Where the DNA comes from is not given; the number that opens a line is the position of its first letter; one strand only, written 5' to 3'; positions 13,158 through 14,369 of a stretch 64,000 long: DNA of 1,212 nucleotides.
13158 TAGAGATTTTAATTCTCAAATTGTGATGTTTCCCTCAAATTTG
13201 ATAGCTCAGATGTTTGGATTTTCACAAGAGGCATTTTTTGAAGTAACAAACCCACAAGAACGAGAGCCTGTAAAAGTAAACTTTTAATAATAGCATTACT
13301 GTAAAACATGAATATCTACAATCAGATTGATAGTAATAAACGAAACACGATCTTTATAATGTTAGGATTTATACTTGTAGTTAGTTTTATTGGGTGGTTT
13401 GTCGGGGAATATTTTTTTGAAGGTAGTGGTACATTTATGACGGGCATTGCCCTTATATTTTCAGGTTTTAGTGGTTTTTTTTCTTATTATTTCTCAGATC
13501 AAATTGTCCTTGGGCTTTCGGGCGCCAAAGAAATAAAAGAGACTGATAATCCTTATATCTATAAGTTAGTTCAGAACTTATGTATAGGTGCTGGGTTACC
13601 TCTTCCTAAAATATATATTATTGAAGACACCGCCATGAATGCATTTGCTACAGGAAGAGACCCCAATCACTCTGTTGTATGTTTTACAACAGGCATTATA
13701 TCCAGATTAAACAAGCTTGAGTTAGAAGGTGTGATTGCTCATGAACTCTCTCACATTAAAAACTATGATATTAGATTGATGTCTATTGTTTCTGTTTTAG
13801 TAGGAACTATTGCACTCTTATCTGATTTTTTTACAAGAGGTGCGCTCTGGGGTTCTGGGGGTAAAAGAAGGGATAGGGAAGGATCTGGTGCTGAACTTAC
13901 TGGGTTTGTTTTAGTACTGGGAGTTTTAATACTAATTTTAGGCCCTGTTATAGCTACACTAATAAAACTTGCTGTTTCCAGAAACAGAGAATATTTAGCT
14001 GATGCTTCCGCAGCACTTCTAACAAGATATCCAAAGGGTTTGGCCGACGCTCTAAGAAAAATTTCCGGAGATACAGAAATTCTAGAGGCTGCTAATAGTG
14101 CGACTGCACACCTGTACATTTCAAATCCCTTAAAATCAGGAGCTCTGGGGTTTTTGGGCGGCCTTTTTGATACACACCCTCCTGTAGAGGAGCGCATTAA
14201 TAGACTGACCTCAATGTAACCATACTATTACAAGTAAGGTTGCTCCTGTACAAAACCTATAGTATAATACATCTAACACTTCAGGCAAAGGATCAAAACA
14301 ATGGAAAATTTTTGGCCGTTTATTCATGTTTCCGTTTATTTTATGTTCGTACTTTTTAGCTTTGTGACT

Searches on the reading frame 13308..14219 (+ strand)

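Call 95: search_protein_families(library=pfam, proteins=[window:13308-14219:+], max_evalue=0.0001)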
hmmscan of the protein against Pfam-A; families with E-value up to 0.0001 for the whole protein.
window:13308-14219:+ (303 aa): 1 family
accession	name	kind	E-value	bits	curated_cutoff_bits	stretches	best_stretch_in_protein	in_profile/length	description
PF01435.24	Peptidase_M48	-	1e-29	104.2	20.3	1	80-302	3-184/186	Peptidase family M48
